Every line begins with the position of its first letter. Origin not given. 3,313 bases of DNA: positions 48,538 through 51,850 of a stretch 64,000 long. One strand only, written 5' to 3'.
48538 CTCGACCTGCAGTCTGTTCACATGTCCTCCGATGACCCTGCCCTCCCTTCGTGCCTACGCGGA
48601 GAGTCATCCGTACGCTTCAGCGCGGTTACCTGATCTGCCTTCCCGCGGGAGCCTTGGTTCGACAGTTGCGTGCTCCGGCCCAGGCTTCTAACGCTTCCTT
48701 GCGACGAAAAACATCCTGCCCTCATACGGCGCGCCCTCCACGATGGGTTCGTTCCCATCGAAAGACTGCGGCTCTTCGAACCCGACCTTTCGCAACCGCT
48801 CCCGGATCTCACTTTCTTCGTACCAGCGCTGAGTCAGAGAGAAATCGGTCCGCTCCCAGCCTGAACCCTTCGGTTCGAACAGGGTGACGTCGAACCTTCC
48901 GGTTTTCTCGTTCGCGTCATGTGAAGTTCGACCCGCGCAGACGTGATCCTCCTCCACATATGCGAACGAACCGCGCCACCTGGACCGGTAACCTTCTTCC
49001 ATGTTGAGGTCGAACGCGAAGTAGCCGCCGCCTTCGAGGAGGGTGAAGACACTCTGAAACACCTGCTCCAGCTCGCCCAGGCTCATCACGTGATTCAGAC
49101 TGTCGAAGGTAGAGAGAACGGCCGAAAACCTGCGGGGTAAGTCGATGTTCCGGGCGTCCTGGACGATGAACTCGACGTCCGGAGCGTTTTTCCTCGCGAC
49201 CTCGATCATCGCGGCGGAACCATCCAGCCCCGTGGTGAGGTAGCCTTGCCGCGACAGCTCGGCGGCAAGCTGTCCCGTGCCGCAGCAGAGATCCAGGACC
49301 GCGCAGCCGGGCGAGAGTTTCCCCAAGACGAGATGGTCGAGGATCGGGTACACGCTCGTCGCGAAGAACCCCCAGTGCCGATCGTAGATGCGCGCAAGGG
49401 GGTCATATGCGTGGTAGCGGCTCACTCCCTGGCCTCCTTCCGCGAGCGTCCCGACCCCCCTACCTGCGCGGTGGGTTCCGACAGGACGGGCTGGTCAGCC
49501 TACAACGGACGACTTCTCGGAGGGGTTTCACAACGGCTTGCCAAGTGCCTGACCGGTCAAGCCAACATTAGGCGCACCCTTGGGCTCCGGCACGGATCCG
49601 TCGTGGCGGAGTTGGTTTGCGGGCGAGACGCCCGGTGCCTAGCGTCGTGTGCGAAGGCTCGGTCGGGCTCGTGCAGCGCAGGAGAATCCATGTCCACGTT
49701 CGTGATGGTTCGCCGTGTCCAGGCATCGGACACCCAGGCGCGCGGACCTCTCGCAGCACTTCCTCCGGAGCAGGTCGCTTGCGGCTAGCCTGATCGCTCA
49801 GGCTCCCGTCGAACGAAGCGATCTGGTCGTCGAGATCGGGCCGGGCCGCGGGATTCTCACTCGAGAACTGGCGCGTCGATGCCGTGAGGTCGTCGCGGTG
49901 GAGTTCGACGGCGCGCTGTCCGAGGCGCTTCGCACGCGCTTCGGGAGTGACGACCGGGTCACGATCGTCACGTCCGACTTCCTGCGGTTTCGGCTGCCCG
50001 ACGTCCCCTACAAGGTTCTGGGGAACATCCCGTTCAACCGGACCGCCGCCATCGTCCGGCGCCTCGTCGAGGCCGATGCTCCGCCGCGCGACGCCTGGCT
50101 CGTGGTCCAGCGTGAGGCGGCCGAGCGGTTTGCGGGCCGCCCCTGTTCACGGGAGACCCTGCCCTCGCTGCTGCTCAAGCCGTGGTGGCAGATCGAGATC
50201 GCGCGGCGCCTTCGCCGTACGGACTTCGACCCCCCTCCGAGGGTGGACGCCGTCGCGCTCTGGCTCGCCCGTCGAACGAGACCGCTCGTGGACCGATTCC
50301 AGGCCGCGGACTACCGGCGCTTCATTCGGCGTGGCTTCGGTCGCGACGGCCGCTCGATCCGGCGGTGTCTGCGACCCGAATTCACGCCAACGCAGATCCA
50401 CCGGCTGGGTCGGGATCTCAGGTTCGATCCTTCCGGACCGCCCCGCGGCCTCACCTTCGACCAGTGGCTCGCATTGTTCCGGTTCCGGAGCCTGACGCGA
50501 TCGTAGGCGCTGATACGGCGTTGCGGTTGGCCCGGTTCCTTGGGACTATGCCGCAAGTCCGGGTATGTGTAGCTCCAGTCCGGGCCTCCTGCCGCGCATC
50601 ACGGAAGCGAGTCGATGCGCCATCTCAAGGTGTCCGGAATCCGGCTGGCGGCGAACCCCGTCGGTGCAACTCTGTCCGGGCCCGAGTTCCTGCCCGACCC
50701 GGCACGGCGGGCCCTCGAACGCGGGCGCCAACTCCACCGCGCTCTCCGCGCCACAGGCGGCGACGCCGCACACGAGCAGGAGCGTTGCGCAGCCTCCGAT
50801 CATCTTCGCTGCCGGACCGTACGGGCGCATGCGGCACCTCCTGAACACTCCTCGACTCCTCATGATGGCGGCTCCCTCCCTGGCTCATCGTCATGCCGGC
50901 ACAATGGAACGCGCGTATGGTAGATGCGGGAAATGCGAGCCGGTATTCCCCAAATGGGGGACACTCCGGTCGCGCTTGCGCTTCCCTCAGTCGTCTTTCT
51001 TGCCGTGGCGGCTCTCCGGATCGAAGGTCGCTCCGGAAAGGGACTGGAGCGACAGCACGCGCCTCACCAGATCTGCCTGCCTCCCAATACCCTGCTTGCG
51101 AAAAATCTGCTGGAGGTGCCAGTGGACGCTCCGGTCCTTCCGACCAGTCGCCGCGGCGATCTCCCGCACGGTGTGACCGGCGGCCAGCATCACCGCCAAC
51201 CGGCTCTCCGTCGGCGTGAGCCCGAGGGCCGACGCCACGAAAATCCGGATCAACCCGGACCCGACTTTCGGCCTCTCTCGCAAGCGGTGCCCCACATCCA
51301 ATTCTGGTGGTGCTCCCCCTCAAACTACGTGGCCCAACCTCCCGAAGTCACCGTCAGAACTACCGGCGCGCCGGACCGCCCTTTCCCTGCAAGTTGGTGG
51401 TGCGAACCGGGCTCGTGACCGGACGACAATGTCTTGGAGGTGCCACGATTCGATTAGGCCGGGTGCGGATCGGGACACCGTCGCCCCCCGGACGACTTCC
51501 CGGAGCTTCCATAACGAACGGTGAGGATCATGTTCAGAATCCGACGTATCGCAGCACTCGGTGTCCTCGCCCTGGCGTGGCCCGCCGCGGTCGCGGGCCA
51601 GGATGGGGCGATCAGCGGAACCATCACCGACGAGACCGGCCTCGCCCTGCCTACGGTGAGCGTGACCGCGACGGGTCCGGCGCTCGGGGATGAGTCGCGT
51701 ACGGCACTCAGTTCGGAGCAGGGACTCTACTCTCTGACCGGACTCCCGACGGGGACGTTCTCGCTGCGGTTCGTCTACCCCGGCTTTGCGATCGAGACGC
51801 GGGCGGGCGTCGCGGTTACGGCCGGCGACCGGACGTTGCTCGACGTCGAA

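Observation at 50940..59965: Duplicated LuxR regulator module sharing a ~200 bp divergent promoter repeat; one copy deleted and frameshifted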

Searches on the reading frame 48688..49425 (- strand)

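Call 4: search_protein_families(library=pfam, proteins=[window:48688-49425:-], max_evalue=0.01)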
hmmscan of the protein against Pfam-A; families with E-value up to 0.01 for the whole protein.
window:48688-49425:- (245 aa): 8 families
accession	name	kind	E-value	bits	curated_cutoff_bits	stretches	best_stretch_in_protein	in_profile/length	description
PF13649.12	Methyltransf_25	-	1.5e-18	67.7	27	1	43-134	1-97/97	Methyltransferase domain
PF08241.18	Methyltransf_11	-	8.1e-14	52.5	21.2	1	44-138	1-95/95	Methyltransferase domain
PF13847.12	Methyltransf_31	-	5.7e-12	46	27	1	38-138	2-109/145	Methyltransferase domain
PF13489.12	Methyltransf_23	-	3.6e-11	43.5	27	1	36-145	19-123/164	Methyltransferase domain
PF08242.18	Methyltransf_12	-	1.9e-07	32.2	30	1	44-136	1-98/98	Methyltransferase domain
PF01209.24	Ubie_methyltran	-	2.5e-05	24.2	20.1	1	39-84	47-95/233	ubiE/COQ5 methyltransferase family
PF05175.20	MTS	-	0.0021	18.2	23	1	41-85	33-79/170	Methyltransferase small domain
PF03848.20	TehB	-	0.0059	16.5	20.4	1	40-107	31-103/193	Tellurite resistance protein TehB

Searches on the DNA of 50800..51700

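Call 13: search_rna_families(source=window, start=50800, end=51700, threshold=evalue, max_evalue=10, show_alignments=3)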
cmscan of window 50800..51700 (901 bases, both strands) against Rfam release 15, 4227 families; matches with E-value up to 10: 2.
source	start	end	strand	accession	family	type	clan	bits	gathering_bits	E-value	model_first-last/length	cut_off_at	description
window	51574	51600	+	RF01356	CRISPR-DR28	Gene; CRISPR;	-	20.4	35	0.79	1-24/24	no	CRISPR RNA direct repeat element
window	51447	51496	-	RF01330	CRISPR-DR16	Gene; CRISPR;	-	16.3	35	1.4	1-37/37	no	CRISPR RNA direct repeat element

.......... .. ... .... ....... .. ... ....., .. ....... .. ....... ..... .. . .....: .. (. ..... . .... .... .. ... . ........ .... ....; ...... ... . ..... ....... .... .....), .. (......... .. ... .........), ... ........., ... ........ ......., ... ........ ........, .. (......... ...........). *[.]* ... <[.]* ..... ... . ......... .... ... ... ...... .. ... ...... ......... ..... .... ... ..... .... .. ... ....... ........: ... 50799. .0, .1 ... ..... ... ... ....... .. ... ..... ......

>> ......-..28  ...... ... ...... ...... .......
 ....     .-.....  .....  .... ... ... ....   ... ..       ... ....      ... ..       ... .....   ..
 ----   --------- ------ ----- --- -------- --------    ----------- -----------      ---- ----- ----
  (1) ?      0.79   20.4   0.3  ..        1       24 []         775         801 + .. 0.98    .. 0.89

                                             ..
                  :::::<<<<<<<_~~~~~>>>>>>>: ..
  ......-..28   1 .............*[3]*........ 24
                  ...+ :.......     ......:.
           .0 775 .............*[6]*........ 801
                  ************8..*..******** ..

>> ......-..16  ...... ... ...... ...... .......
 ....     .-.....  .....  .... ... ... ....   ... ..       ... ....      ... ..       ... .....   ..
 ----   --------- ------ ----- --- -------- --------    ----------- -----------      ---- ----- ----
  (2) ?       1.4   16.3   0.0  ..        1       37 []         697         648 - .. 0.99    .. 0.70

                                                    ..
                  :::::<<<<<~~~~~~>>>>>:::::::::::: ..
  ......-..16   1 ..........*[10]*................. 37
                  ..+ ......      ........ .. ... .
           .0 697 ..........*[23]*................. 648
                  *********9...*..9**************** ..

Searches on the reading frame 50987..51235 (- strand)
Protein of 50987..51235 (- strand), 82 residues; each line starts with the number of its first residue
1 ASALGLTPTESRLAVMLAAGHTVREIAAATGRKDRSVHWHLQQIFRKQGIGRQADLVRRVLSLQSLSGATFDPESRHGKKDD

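Call 63: search_protein_families(library=ncbifam, proteins=[window:50987-51235:-], max_evalue=0.001)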
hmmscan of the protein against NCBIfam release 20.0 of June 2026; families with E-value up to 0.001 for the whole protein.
window:50987-51235:- (82 aa): 2 families
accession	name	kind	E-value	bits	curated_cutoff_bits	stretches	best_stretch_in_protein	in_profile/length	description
NF052445.1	RespRegMctR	equivalog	8.5e-06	25.3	300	1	4-62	143-201/205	two-component system response regulator MctR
NF007685.0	PRK10360.1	equivalog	2.4e-05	24.2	258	1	6-61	138-193/196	response regulator transcription factor UhpA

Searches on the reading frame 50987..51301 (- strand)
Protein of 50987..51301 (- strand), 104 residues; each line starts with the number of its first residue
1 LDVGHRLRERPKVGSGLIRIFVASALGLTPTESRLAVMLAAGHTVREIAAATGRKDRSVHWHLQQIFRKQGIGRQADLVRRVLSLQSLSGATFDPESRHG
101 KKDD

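Call 4: search_protein_families(library=pfam, proteins=[window:50987-51301:-], max_evalue=0.01)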
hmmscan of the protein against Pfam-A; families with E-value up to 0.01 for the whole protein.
window:50987-51301:- (104 aa): 2 families
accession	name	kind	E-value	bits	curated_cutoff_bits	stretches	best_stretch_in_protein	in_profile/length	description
PF00196.25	GerE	-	2.7e-06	27.3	23.5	1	28-80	3-55/57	Bacterial regulatory proteins, luxR family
PF13384.12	HTH_23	-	0.0013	19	24.6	1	36-69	10-43/50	Homeodomain-like domain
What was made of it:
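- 50987..51149 (-): 3' part of the fragment (recognition helix and tail), from a different and older paralogue lineage. Pfam GerE 27.3 bits, above the 23.5 cut-off (call 4).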

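Call 44: find_homologous_proteins(query=window:50987-51301:-, max_evalue=1e-10)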
Query window:50987-51301:- (104 aa): 45 proteins with E <= 1e-10 among 55 candidates.
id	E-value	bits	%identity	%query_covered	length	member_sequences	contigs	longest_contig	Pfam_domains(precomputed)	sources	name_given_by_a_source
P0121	2.3e-45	170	99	80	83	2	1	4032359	PF00196.26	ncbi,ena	-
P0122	3.9e-23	99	75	66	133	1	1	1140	PF00196.26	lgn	-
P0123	1.2e-21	94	58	88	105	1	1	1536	PF00196.26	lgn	-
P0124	2.6e-21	93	67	67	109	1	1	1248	PF00196.26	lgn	-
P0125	4.7e-21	92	63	76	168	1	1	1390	PF00196.26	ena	-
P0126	7.9e-21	92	69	74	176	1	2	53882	PF00196.26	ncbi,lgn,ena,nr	ncbi:MAG: helix-turn-helix transcriptional regulator [Gammaproteobacteria bacterium]|nr:helix-turn-h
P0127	1.6e-20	91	61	79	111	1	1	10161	-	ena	-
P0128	2.6e-20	90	70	64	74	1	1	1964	PF00196.26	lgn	-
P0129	3.4e-20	90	64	67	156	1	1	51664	PF00196.26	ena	-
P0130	4.6e-20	89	64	66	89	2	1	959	PF13936.13,PF00196.26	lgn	-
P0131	4.9e-20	89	66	68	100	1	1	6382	PF00196.26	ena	-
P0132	7.5e-20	88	68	66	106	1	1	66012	PF00196.26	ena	-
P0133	1.7e-19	87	57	81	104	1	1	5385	PF13936.13,PF00196.26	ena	-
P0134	2.3e-19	87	59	76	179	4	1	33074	PF00196.26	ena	-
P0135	2.3e-19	87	65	65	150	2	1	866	PF00196.26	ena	-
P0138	6.8e-19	85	66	67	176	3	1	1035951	PF00196.26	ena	-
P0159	3.4e-13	67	59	68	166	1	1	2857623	-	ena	-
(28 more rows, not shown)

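Call 45: find_encoding_contigs(protein=P0121, flank=10000, max_places=5)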
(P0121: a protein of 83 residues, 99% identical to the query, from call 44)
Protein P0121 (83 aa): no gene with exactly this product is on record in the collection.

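Call 47: list_cluster_members(proteins=[P0121])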
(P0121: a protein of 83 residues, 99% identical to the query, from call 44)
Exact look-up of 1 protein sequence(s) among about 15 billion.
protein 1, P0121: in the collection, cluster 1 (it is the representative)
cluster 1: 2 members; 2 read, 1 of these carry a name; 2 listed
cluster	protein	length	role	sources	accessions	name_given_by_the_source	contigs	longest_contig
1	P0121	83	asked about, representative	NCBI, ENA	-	-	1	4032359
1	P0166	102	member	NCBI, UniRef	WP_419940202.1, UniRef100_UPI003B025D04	helix-turn-helix domain-containing protein [Candidatus Palauibacter sp.] | helix-turn-helix domain-containing protein n=1 Tax=Candidatus Palauibacter sp. ...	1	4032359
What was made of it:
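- RefSeq annotates a 102-aa HTH protein here rather than a pseudogene (WP_419940202.1, call 47). PGAP and other gene callers predict 83- and 102-aa proteins (calls 44, 47). Only one contig carries the allele (calls 45, 47).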
